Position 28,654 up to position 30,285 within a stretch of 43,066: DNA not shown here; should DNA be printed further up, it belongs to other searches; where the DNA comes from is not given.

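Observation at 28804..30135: Second glycosyltransferase (GT-B-like) placed just downstream of the capsid gene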

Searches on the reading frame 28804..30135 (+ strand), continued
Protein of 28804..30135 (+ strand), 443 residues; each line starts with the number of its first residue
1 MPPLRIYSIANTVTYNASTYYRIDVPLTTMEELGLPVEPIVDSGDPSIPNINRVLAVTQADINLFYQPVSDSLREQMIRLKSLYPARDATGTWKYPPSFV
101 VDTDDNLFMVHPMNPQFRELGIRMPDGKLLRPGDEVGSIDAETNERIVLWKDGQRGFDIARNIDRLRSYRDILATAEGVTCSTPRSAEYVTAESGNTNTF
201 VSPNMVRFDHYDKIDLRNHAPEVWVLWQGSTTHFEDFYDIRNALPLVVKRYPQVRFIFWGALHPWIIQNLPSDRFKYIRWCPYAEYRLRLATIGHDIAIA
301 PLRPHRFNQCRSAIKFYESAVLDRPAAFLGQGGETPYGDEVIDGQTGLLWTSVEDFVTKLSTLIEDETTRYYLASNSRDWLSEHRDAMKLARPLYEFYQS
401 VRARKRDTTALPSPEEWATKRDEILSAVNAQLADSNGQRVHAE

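Call 28: fold_search(model_id=the predicted structure, library=viral)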
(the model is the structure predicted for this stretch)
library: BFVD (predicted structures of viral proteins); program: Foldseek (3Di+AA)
matches with E <= 10: 951; with E <= 0.001: 148
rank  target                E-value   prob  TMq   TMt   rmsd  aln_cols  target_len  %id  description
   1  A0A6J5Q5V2            2.1e-27  1.00  0.73  0.85   5.3       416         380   21  Glycosyl transferases group 1 [uncultured Caudovirales phage]
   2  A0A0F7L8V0            4.8e-23  1.00  0.71  0.82   3.0       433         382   18  Glycosyl transferase [uncultured marine virus]
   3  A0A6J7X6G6            7.8e-19  1.00  0.63  0.69   5.6       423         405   16  Glycosyl transferases group 1 [uncultured Caudovirales phage]
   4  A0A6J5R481            1.1e-17  1.00  0.60  0.52   4.7       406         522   18  Glycosyltransferase 2-like domain-containing protein [uncultured Caudovirales phage]
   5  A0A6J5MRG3            4.9e-17  1.00  0.65  0.83   3.3       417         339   17  Glycosyl transferases group 1 [uncultured Caudovirales phage]
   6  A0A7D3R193            1.4e-13  1.00  0.60  0.32   7.0       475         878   12  Glycosyl transferase family 1 [Fadolivirus FV1/VV64]
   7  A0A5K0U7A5            4.7e-13  1.00  0.60  0.52  17.7       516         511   12  Glycosyltransferase family group 1 protein [Yasminevirus sp. GU-2018]
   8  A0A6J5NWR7            9.7e-12  1.00  0.57  0.77   4.6       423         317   12  Glycosyl transferases group 1 [uncultured Caudovirales phage]
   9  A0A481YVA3            3.5e-11  1.00  0.56  0.68   5.5       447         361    8  Glycosyl transferase [Marseillevirus LCMAC103]
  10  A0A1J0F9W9            4.4e-11  1.00  0.55  0.59   6.2       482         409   11  (no name in the UniProt tables at hand)
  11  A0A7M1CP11            5.9e-11  1.00  0.54  0.65   9.8       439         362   11  (no name in the UniProt tables at hand)
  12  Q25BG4                8.4e-11  1.00  0.56  0.76   4.9       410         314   11  Putative glycosyltransferase ORF31 [His1 virus (isolate Australia/Victoria)]
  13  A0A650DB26            3.0e-10  1.00  0.49  0.47   7.2       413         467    9  (no name in the UniProt tables at hand)
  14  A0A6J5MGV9            4.8e-10  1.00  0.48  0.62   7.9       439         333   13  RfaG Glycosyltransferase [uncultured Caudovirales phage]
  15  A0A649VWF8            6.1e-10  1.00  0.51  0.47   7.7       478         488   10  Glycosyltransferase [Arthrobacter phage BeatusComedenti]
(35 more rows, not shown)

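Call 29: search_solved_structures(query=A1, max_evalue=1, show_alignments=5)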
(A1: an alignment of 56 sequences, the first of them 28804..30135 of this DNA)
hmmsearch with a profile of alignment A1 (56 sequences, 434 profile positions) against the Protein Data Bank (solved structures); distinct sequences matched with E-value up to 1: 13.
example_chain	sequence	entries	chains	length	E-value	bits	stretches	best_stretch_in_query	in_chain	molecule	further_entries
5i45_A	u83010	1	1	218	4.8e-07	32.1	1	319-402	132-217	Glycosyl transferases group 1 family protein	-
8dvz_A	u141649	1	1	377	2.7e-05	26.3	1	319-401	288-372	N, N'-diacetylbacillosaminyl-diphospho-undecaprenol alpha-1,3-N-acetylgalactosaminyltransf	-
8dvw_A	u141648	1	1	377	2.8e-05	26.3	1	319-401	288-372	N, N'-diacetylbacillosaminyl-diphospho-undecaprenol alpha-1,3-N-acetylgalactosaminyltransf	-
8dqd_A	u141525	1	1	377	2.8e-05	26.3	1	319-401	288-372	N, N'-diacetylbacillosaminyl-diphospho-undecaprenol alpha-1,3-N-acetylgalactosaminyltransf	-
2xa2_A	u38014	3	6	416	0.0013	20.8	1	317-396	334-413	TREHALOSE-SYNTHASE TRET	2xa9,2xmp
2x6q_A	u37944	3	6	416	0.0014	20.7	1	318-396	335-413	TREHALOSE-SYNTHASE TRET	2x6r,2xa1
6zj4_AAA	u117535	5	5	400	0.0024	19.9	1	316-380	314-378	Trehalose phosphorylase/synthase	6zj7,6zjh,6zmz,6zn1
5cz2_A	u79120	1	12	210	0.007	18.4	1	184-253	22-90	Pol polyprotein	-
3jca_A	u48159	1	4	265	0.011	17.7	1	184-253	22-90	Integrase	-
7usf_A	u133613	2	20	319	0.014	17.3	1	184-253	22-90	Integrase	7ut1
6kih_A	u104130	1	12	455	0.24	13.3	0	323-401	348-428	Tll1590 protein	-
3c4q_A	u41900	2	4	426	0.56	12.1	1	323-375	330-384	Predicted glycosyltransferases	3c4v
3c48_A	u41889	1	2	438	0.62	11.9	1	323-375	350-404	Predicted glycosyltransferases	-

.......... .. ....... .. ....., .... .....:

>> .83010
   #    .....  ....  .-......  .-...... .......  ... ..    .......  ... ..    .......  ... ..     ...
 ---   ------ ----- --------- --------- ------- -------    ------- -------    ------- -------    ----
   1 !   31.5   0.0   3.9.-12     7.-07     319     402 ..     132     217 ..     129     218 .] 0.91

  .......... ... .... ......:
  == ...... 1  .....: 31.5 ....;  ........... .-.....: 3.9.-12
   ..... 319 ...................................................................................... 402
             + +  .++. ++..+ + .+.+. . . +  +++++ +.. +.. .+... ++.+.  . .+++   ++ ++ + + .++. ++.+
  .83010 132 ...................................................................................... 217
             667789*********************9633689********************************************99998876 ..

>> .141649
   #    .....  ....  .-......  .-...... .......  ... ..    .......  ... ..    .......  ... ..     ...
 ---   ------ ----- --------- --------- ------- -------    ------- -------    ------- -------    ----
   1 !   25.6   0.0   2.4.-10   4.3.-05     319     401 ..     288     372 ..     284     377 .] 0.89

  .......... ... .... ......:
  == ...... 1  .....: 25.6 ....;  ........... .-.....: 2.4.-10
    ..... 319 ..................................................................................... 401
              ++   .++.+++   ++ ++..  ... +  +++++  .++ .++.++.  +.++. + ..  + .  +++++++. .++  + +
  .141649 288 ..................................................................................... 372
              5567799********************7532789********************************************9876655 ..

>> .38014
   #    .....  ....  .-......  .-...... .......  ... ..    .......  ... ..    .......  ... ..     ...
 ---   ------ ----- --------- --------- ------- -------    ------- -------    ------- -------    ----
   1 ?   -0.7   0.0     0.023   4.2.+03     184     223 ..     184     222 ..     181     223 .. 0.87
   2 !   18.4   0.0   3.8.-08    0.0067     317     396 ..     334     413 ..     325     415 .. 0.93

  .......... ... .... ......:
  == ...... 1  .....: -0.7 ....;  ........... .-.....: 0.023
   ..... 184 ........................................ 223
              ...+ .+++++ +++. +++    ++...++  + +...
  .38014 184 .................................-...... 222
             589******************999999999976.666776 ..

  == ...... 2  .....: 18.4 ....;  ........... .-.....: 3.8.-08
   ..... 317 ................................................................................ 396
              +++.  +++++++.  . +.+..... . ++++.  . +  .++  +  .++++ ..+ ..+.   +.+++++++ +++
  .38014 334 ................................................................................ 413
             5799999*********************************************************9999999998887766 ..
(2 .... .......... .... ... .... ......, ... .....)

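Call 30: search_solved_structures(query=P0098, max_evalue=1, show_alignments=4)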
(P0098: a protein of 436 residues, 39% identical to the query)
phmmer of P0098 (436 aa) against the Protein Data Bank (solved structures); distinct sequences matched with E-value up to 1: 7.
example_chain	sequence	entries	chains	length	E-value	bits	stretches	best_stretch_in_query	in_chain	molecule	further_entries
2xa2_A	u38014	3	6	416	0.0016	20.6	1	319-400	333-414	TREHALOSE-SYNTHASE TRET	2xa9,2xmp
2x6q_A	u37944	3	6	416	0.0019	20.4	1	320-400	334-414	TREHALOSE-SYNTHASE TRET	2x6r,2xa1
6zj4_AAA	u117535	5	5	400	0.0026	19.9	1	319-393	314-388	Trehalose phosphorylase/synthase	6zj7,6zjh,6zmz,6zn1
3c4q_A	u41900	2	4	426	0.079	15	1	307-378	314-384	Predicted glycosyltransferases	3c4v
3c48_A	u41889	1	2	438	0.083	15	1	307-378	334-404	Predicted glycosyltransferases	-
6kih_A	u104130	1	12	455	0.29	13.2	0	170-203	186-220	Tll1590 protein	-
5i45_A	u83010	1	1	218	0.29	13.2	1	321-380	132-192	Glycosyl transferases group 1 family protein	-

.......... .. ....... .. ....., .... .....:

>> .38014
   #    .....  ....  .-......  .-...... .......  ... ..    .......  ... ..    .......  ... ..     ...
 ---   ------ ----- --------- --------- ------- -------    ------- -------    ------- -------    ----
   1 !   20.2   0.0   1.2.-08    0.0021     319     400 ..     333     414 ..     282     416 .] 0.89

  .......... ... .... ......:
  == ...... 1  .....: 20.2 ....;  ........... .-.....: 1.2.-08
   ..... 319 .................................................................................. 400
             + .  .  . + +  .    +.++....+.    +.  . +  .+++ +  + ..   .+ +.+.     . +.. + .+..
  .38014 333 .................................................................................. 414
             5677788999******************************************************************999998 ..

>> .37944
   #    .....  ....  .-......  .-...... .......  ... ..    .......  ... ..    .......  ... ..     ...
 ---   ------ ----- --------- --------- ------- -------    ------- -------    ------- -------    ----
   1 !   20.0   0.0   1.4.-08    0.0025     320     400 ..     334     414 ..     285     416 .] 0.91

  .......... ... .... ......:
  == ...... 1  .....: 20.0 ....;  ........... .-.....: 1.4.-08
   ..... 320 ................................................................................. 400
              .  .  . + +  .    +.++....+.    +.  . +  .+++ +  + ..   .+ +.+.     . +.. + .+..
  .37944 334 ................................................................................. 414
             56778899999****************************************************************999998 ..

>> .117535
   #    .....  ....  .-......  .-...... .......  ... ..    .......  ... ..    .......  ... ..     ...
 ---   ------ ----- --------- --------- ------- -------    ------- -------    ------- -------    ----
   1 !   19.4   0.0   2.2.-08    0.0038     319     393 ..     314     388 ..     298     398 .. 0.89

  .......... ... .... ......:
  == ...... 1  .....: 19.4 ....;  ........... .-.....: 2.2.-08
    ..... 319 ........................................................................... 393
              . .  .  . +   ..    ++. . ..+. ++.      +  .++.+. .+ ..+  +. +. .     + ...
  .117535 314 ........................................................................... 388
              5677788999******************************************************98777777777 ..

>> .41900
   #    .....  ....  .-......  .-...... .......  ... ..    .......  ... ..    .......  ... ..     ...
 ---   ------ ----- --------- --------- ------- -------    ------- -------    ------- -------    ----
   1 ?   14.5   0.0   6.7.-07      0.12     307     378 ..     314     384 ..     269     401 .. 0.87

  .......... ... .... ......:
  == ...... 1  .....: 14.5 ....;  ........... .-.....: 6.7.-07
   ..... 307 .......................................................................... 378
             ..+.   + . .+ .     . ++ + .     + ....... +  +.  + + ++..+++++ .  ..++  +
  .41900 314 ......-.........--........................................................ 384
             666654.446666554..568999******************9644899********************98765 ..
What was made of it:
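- Closest known: Retaining GT4 GT-B glycosyltransferases. Same: The second Glu of EX7E is retained as invariant E318 (call 30).
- E318 aligns with the second Glu of EX7E in MshA (call 30).
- Tried and rejected: The EX7E mapping therefore rests on one weak phmmer alignment (call 30) plus secondary structure.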

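Call 31: search_protein_families(library=pfam, alignment_id=A1, max_evalue=0.01)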
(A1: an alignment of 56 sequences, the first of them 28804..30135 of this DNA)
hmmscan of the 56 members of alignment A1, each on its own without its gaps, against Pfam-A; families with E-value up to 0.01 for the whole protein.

A. member 1, window:28804-30135:+ (443 aa): 0 families

B. families by the number of members that match (of 56 scanned): 3 families
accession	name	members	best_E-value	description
PF00534.26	Glycos_transf_1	43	8.5e-09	Glycosyl transferases group 1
PF13524.12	Glyco_trans_1_2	35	1.2e-08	Glycosyl transferase-like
PF13692.12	Glyco_trans_1_4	14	5.4e-06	Glycosyl transferases group 1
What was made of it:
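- On CAZy GT4 / Pfam PF00534 Glycos_transf_1: 43 of 56 homologues hit PF00534 (best 8.5e-9), 35 hit PF13524 and 14 hit PF13692 (call 31).
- Closest known: Retaining GT4 GT-B glycosyltransferases. Same: Most family members hit PF00534, PF13524 or PF13692 (call 31).
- Checked: Scanned individually, 43 of 56 family members hit PF00534 (call 31).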

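Call 36: find_related_loci(query=A1, collection=viral_contigs, flank=10000)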
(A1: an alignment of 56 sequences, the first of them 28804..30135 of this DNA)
Query A1 (443 aa) in viral_contigs; peptide patterns used: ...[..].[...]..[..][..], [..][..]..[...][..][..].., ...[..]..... (x = any residue, [..] = any of these).
164 stretches matched a pattern; 116 encode a relative of the query (tblastn E <= 1e-3); the best 80 are kept; 80 distinct loci.
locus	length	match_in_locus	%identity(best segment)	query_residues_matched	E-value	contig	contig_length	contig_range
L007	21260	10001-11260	73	3-423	0e+0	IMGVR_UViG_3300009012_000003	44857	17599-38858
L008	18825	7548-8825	45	3-437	8e-120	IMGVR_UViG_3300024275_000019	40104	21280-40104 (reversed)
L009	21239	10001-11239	43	1-418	8e-116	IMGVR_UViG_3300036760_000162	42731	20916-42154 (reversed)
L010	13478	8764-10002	43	1-418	2e-115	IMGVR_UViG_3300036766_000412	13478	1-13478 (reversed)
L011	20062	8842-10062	46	15-418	1e-114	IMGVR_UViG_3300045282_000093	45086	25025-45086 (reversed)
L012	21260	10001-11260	44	3-432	5e-114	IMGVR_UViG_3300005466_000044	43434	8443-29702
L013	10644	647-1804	44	17-406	2e-113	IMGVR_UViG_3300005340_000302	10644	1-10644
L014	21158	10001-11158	44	17-406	2e-113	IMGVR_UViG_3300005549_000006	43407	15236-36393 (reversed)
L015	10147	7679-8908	43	3-417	9e-113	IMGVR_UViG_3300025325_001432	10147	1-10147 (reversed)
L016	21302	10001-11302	41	3-437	1e-112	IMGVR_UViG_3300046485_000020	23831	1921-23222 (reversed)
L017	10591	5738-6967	43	3-417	9e-113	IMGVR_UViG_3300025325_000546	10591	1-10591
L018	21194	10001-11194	45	3-406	3e-111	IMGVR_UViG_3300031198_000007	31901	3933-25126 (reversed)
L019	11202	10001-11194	45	3-406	3e-111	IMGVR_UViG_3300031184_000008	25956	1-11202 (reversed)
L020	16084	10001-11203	46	16-411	3e-110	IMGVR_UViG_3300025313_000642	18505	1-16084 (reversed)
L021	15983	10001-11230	42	3-417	5e-109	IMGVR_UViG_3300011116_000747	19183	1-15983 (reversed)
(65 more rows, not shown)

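Call 41: search_protein_families(library=pfam, alignment_id=A2, max_evalue=0.001)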
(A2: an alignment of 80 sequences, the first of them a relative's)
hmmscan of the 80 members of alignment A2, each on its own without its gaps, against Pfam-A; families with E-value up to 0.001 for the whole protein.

A. member 1, L001:3449-3907:+ (152 aa): 0 families

B. families by the number of members that match (of 80 scanned): 19 families
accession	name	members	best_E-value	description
PF13489.12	Methyltransf_23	11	2.1e-14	Methyltransferase domain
PF13482.12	RNase_H_2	11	3.3e-08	RNase_H superfamily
PF08484.17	Methyltransf_14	8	9e-28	C-methyltransferase C-terminal domain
PF08421.16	Methyltransf_13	8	6.6e-14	Putative zinc binding domain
PF08241.18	Methyltransf_11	7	2.2e-10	Methyltransferase domain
PF10108.15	DNA_pol_B_exo2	6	1.8e-11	Predicted 3'-5' exonuclease related to the exonuclease domain of PolB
PF05050.19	Methyltransf_21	5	3.8e-19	Methyltransferase FkbM domain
PF14063.11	DUF4254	4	1.7e-07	Protein of unknown function (DUF4254)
PF00535.33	Glycos_transf_2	3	2.8e-16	Glycosyl transferase family 2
PF13649.12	Methyltransf_25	3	2.4e-06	Methyltransferase domain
PF02945.21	Endonuclease_7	2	3.7e-21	Recombination endonuclease VII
PF08242.18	Methyltransf_12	2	8e-08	Methyltransferase domain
PF13392.12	HNH_3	2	5.4e-07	HNH endonuclease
PF01041.23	DegT_DnrJ_EryC1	1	2e-46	DegT/DnrJ/EryC1/StrS aminotransferase family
PF01467.32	CTP_transf_like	1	2.2e-16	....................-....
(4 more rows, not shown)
